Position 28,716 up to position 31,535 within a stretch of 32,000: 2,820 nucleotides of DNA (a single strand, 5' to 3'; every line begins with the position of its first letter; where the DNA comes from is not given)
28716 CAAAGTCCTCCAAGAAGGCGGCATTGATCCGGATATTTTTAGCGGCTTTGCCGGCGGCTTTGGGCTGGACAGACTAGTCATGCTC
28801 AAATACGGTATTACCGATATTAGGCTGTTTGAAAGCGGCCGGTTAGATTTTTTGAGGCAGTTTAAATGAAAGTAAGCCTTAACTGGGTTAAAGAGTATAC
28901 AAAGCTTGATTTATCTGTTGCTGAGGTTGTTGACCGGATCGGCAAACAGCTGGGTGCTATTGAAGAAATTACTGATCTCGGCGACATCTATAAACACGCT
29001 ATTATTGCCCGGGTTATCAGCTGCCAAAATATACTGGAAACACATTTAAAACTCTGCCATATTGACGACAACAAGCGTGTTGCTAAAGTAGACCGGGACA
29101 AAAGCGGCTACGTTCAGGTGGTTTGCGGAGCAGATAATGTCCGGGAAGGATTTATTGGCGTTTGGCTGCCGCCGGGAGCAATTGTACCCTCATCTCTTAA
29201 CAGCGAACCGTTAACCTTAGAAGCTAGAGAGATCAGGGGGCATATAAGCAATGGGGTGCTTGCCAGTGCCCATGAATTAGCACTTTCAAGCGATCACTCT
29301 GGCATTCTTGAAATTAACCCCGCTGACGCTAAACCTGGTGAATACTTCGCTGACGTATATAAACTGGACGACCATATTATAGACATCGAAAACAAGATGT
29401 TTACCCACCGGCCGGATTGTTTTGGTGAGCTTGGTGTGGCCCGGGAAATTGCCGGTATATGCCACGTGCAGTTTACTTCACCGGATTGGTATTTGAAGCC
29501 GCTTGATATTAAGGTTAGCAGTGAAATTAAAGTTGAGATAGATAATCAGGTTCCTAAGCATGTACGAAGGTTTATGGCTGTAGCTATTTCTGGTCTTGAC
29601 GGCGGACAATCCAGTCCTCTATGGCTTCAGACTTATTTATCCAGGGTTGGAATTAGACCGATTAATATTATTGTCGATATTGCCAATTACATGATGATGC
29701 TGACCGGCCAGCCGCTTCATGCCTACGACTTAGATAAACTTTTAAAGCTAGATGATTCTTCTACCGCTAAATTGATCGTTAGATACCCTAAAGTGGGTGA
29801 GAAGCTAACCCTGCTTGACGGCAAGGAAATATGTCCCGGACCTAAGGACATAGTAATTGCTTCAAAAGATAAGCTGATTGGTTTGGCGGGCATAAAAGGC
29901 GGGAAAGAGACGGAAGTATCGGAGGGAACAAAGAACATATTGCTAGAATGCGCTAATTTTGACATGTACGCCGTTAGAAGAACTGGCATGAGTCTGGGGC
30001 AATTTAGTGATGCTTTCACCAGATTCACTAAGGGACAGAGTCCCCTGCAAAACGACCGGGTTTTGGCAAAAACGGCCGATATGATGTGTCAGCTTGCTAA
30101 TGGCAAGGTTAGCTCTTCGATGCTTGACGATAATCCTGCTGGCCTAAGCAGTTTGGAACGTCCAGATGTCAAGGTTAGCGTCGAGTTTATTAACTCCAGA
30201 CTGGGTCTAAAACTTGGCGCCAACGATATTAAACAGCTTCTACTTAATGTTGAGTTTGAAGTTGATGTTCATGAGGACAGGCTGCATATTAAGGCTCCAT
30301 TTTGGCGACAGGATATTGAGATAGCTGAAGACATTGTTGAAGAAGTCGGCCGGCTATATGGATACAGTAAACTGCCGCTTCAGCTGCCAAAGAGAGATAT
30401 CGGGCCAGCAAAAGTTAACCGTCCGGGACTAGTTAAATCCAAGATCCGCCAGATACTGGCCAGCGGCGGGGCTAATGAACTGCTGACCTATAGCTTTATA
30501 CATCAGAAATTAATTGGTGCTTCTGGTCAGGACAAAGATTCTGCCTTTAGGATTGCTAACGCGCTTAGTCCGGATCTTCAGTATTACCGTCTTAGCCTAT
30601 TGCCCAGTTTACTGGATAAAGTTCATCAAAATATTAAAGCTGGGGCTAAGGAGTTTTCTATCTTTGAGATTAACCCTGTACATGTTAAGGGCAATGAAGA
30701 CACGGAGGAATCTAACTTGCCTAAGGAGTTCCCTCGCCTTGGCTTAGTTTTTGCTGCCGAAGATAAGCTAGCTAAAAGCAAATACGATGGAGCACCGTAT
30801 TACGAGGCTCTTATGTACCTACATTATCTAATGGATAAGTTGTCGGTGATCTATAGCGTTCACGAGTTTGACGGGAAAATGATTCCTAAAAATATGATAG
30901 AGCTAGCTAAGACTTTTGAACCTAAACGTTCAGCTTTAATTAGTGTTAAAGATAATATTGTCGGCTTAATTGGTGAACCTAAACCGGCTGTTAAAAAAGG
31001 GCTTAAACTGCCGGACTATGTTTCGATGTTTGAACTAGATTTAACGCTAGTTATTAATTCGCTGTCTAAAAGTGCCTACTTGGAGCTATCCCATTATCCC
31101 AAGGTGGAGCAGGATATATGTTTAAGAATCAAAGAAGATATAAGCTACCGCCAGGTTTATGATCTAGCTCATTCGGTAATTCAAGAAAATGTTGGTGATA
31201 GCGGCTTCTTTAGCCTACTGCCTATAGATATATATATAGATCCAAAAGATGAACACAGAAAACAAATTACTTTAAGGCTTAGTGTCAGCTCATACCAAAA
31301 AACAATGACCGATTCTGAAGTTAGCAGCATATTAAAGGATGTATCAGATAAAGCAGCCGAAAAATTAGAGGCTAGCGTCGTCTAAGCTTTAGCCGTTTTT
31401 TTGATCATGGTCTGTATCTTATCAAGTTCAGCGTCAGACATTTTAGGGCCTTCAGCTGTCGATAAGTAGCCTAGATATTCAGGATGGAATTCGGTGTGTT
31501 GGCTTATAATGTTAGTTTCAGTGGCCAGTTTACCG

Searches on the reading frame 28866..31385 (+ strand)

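Call 72: search_protein_families(library=pfam, proteins=[window:28866-31385:+], max_evalue=0.001)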
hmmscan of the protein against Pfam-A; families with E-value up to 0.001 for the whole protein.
window:28866-31385:+ (839 aa): 5 families
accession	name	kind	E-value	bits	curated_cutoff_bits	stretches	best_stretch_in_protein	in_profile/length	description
PF03483.22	B3_4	-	2.7e-48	164.3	29.3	1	234-411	3-173/174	B3/4 domain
PF17759.6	tRNA_synthFbeta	-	1.9e-34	119.5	22.4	1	503-726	1-214/214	Phenylalanyl tRNA synthetase beta chain CLM domain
PF03484.21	B5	-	2.9e-19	69.4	28.6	1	435-500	1-67/67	tRNA synthetase B5 domain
PF03147.19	FDX-ACB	-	1.9e-11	44.7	31.1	1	742-837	1-92/94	Ferredoxin-fold anticodon binding domain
PF01588.26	tRNA_bind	-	0.0003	21.3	27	1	71-159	19-95/96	Putative tRNA binding domain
